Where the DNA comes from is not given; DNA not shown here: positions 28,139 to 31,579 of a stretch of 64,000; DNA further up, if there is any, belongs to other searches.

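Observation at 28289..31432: Methyltransferase / coiled-coil / GT2 / GT4 on one 1047-aa chain: candidate terminator, ruler and polymerase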

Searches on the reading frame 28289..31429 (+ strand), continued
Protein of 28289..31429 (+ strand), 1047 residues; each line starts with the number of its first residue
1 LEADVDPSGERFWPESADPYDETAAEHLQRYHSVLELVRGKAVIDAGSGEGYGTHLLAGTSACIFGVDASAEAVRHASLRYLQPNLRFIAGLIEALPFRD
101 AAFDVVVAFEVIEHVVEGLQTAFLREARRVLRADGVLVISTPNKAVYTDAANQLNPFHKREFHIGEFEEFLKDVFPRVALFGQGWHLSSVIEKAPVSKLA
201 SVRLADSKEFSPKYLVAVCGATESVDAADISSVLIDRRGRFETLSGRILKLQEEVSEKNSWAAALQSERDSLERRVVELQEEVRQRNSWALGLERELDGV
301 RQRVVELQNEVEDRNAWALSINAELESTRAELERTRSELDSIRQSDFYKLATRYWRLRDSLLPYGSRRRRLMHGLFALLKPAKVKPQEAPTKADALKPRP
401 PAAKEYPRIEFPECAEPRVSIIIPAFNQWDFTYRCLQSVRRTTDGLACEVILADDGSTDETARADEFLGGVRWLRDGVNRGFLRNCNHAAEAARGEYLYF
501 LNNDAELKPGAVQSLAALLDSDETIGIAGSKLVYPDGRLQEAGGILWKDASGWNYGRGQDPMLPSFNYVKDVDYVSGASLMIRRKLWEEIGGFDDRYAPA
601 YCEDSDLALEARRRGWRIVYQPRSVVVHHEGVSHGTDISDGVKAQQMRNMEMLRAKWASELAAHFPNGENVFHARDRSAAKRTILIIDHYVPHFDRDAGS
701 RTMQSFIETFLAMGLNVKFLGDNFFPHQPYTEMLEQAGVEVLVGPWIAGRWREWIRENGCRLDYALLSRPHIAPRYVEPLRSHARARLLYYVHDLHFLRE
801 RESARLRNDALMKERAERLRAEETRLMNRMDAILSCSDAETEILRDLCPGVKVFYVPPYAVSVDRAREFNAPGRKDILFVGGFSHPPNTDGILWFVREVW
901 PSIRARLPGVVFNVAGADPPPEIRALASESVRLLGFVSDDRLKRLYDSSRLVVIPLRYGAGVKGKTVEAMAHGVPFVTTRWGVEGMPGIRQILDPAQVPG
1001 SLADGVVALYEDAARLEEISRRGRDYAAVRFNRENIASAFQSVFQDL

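Call 44: predict_structure(alignment_id=A1)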
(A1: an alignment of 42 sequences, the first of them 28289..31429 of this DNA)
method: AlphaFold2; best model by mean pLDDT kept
length: 1047 residues; sequences in the alignment: 42
mean_pLDDT: 85.7   pTM: 0.64
mean pLDDT of the five models: 85.7, 84.4, 83.5, 83.0, 82.9
residues with pLDDT >= 90: 667; 70-90: 224; 50-70: 90; < 50: 66
segments of 3 or more residues with pLDDT < 50: 1-8, 205-207, 334-348, 376-402
pLDDT, mean of each block of 10 residues (from residue 1): 40 65 82 95 95 94 96 90 94 93 96 91 96 96 88 81 94 95 79 69 54 91 88 71 59 73 77 79 76 72 73 69 58 45 44 54 50 47 33 37 77 93 93 96 91 93 92 90 93 97 95 97 97 95 95 94 96 96 98 87 91 97 95 65 78 93 93 94 97 86 96 97 94 97 93 96 95 95 95 91 92 94 96 93 94 94 91 94 90 97 96 93 93 90 94 93 90 94 88 87 95 94 94 96 87
secondary structure, 60 per line:
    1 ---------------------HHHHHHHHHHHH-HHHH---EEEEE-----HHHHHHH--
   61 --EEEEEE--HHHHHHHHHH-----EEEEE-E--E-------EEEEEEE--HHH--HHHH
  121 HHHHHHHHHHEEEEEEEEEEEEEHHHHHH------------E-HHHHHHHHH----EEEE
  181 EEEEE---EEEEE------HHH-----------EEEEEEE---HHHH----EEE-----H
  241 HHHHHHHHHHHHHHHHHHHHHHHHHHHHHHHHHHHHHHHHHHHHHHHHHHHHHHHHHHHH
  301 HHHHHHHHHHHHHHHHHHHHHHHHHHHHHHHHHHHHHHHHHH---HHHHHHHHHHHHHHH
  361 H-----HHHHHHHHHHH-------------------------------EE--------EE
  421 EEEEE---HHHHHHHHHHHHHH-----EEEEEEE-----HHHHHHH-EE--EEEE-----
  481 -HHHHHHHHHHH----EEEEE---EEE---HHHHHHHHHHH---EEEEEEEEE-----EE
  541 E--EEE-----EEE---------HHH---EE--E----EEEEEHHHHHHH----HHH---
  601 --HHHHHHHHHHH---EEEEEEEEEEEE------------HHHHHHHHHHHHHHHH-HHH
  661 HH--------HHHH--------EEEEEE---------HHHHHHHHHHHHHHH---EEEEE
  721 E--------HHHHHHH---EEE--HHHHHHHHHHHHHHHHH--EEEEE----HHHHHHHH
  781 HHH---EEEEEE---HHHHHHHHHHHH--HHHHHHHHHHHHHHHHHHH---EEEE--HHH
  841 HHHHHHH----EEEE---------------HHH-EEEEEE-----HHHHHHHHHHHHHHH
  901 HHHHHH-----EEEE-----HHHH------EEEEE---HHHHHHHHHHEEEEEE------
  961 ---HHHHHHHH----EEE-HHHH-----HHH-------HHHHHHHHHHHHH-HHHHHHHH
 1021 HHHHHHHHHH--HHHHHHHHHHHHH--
elements in order (helices of 4 or more, strands of 3 or more residues): H22-33 H35-38 E42-46 H52-58 E63-68 H71-80 E86-90 E103-109 H117-130 E131-143 H144-149 H164-172 E177-185 E189-193 E214-220 H224-227 E232-234 H240-342 H346-361 H367-377 E419-425 H429-442 E448-454 H460-466 E472-475 H482-492 E497-501 E505-507 H511-521 E525-533 E539-541 E544-546 E552-554 E579-583 H584-590 H603-613 E617-628 H641-656 H658-662 H671-674 E683-688 H698-712 E716-721 H730-736 E740-742 H745-761 E764-768 H773-783 E787-792 H796-807 H810-828 E832-835 H838-847 E852-855 E875-880 H886-906 E912-915 H921-924 E931-935 H939-948 E949-954 H964-971 E976-978 H980-983 H999-1011 H1013-1030 H1033-1045

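Call 47: search_solved_structures(query=A1, max_evalue=0.1)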
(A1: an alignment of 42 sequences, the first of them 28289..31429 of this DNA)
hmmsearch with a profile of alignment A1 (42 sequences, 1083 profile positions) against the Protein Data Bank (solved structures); distinct sequences matched with E-value up to 0.1: 337 (the best 60 are shown).
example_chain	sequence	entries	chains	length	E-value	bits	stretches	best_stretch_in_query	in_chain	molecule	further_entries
2z87_A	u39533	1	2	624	3.9e-28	101.1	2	429-559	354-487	Chondroitin synthase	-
2z86_A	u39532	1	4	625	3.9e-28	101.1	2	429-559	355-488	Chondroitin synthase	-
3l8d_A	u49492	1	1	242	1.5e-20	76.1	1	33-133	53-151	Methyltransferase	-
1ve3_A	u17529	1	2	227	3.6e-19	71.4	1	35-133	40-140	hypothetical protein PH0226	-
6p61_A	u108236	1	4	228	6e-19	70.7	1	446-560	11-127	Glycosyltransferase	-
1xxl_A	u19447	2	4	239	2.7e-17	65.2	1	31-214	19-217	YcgJ protein | ycgJ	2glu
5wp5_A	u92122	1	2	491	1e-16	63.3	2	29-133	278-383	Phosphomethylethanolamine N-methyltransferase 2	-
8zc8_A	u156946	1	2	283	1.9e-16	62.4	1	33-133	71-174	MitM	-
21zq_A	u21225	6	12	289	2e-16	62.4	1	33-133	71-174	MitM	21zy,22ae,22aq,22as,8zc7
6uv6_A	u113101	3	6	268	1.1e-15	59.9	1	30-133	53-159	D-glucose O-methyltransferase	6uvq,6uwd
3bus_A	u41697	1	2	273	6.2e-15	57.4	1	31-133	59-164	Methyltransferase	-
5wp4_A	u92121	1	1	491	1e-14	56.7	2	30-134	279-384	Phosphoethanolamine N-methyltransferase 1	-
3mgg_A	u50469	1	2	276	1.7e-14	56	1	34-132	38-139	Methyltransferase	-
6uak_A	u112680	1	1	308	2.2e-13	52.3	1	34-131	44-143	SAM dependent methyltransferase LahSB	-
6egs_A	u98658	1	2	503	2.6e-13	52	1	441-554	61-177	Polypeptide N-acetylgalactosaminyltransferase 2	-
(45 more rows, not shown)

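Call 50: fold_search(model_id=the predicted structure, library=pdb)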
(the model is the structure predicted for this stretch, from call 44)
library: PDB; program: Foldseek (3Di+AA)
matches with E <= 10: 1928; with E <= 0.001: 1435
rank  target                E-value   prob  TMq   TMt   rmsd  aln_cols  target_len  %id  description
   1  2z87_B                2.3e-12  1.00  0.17  0.28  19.6       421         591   17  Crystal structure of chondroitin polymerase from Escherichia coli strain K4 (K4CP) complexed with UDP-GalNAc and UDP (released 2008-09-16)
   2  5d00_A                2.4e-12  1.00  0.26  0.68   5.2       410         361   16  Crystal structure of BshA from B. subtilis complexed with N-acetylglucosaminyl-malate and UMP (released 2016-09-07)
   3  2z86_C                2.7e-12  1.00  0.18  0.29  28.5       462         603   17  Crystal structure of chondroitin polymerase from Escherichia coli strain K4 (K4CP) complexed with UDP-GlcUA and UDP (released 2008-09-16)
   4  8dqd                  2.8e-12  1.00  0.27  0.69   5.4       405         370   15  Structure of the Campylobacter concisus glycosyltransferase PglA (released 2024-01-17)
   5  2z86_B                3.7e-12  1.00  0.18  0.30  21.0       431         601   17  Crystal structure of chondroitin polymerase from Escherichia coli strain K4 (K4CP) complexed with UDP-GlcUA and UDP (released 2008-09-16)
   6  3c4q_A                4.1e-12  1.00  0.28  0.69   4.7       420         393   16  Structure of the retaining glycosyltransferase MshA : The first step in mycothiol biosynthesis. Organism : Corynebacte (released 2008-04-01)
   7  6eji_A                4.3e-12  1.00  0.27  0.70   5.2       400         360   13  Structure of a glycosyltransferase (released 2018-02-07)
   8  2z86_D                4.8e-12  1.00  0.18  0.31  21.5       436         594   17  Crystal structure of chondroitin polymerase from Escherichia coli strain K4 (K4CP) complexed with UDP-GlcUA and UDP (released 2008-09-16)
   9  3l8d                  6.0e-12  1.00  0.16  0.70   6.1       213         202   21  Crystal structure of methyltransferase from Bacillus Thuringiensis (released 2010-01-12)
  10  8dvw                  7.4e-12  1.00  0.27  0.70   5.0       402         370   15  Structure of the Campylobacter concisus glycosyltransferase PglA R203Q (released 2024-01-17)
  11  8dvz                  7.4e-12  1.00  0.27  0.68   5.6       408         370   15  Structure of the Campylobacter concisus glycosyltransferase PglA R282V variant (released 2024-01-17)
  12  2z87_A                7.4e-12  1.00  0.17  0.29  29.0       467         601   16  Crystal structure of chondroitin polymerase from Escherichia coli strain K4 (K4CP) complexed with UDP-GalNAc and UDP (released 2008-09-16)
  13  8ujf_A                7.8e-12  1.00  0.19  0.37   7.3       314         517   17  X-ray crystal structure of Toxoplasma gondii GalNAc-T3 in complex with UDP-GalNAc, Mn2+, and Muc5AC-3,13 (released 2024-05-15)
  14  5d01_B                8.3e-12  1.00  0.26  0.69   5.5       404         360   15  Crystal structure of BshA from B. subtilis complexed with N-acetylglucosaminyl-malate (released 2016-09-07)
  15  3oka_A                1.0e-11  1.00  0.28  0.70   5.1       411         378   15  Crystal structure of Corynebacterium glutamicum PimB' in complex with GDP-Man (triclinic crystal form) (released 2010-09-15)
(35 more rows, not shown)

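Call 51: find_encoding_contigs(protein=P0002, flank=10000, max_places=1)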
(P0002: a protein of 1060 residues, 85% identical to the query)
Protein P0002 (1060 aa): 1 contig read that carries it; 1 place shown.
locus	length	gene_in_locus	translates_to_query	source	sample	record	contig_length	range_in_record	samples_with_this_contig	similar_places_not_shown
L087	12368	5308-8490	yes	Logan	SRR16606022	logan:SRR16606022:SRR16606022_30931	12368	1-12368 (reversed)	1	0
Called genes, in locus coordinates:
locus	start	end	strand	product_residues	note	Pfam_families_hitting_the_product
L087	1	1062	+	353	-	?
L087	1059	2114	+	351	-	PF01032:FecCD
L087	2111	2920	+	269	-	PF00005:ABC_tran, PF02463:SMC_N (weak), PF13304:AAA_21 (weak)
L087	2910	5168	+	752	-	PF13620:CarboxypepD_reg, PF07715:Plug, PF14905:OMP_b-brl_3 (faint), PF00593:TonB_dep_Rec_b-barrel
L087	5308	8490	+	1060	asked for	PF13489:Methyltransf_23, PF13847:Methyltransf_31, PF08241:Methyltransf_11, PF08242:Methyltransf_12, PF13649:Methyltransf_25, PF00535:Glycos_transf_2, PF13641:Glyco_tranf_2_3, PF13692:Glyco_trans_1_4, +4 more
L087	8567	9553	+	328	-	PF00288:GHMP_kinases_N, PF08544:GHMP_kinases_C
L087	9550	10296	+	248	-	PF00483:NTP_transferase, PF12804:NTP_transf_3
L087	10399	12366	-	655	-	?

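Call 52: find_encoding_contigs(protein=P0006, flank=10000, max_places=1)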
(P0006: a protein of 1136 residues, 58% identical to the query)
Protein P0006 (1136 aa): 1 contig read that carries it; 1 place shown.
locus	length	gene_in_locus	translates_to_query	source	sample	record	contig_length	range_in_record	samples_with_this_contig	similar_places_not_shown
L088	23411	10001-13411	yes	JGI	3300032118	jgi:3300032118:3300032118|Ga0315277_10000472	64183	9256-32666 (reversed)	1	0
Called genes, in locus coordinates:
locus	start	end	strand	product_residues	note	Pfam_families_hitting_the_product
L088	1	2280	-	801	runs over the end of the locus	PF00535:Glycos_transf_2, PF13641:Glyco_tranf_2_3, PF13632:Glyco_trans_2_3 (weak), PF13439:Glyco_transf_4, PF00534:Glycos_transf_1, PF13692:Glyco_trans_1_4, PF13524:Glyco_trans_1_2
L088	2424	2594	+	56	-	-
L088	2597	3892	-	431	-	PF00005:ABC_tran, PF14524:Wzt_C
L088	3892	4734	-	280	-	PF01061:ABC2_membrane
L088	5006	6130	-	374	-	PF13439:Glyco_transf_4, PF13579:Glyco_trans_4_4, PF09314:DUF1972, PF00534:Glycos_transf_1, PF13692:Glyco_trans_1_4, PF13524:Glyco_trans_1_2 (weak)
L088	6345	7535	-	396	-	PF04932:Wzy_C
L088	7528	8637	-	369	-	PF13439:Glyco_transf_4, PF13477:Glyco_trans_4_2, PF13579:Glyco_trans_4_4, PF00534:Glycos_transf_1, PF13692:Glyco_trans_1_4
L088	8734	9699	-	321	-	PF01073:3Beta_HSD, PF01370:Epimerase, PF02719:Polysacc_synt_2, PF05368:NmrA (weak), PF13460:NAD_binding_10, PF16363:GDP_Man_Dehyd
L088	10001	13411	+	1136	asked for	PF02353:CMAS, PF13489:Methyltransf_23, PF13847:Methyltransf_31, PF08241:Methyltransf_11, PF08242:Methyltransf_12, PF13649:Methyltransf_25, PF00535:Glycos_transf_2, PF13641:Glyco_tranf_2_3, +6 more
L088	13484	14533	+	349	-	PF00288:GHMP_kinases_N, PF08544:GHMP_kinases_C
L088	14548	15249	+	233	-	PF00483:NTP_transferase, PF12804:NTP_transf_3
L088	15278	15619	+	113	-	PF08448:PAS_4 (weak)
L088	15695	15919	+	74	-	-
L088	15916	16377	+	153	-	PF01850:PIN (weak)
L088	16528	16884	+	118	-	PF02784:Orn_Arg_deC_N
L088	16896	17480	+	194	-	PF00278:Orn_DAP_Arg_deC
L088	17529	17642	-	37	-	-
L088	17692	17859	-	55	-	-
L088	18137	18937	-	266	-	PF03403:PAF-AH_p_II (faint), PF12146:Hydrolase_4, PF00561:Abhydrolase_1, PF00975:Thioesterase (faint), PF12697:Abhydrolase_6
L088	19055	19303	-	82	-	-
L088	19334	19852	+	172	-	PF01909:NTP_transf_2 (weak)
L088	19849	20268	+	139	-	PF05168:HEPN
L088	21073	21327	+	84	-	-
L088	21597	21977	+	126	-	PF08241:Methyltransf_11, PF08242:Methyltransf_12 (weak), PF13649:Methyltransf_25, PF13847:Methyltransf_31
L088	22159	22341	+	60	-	-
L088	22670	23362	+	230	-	PF13505:OMP_b-brl (weak)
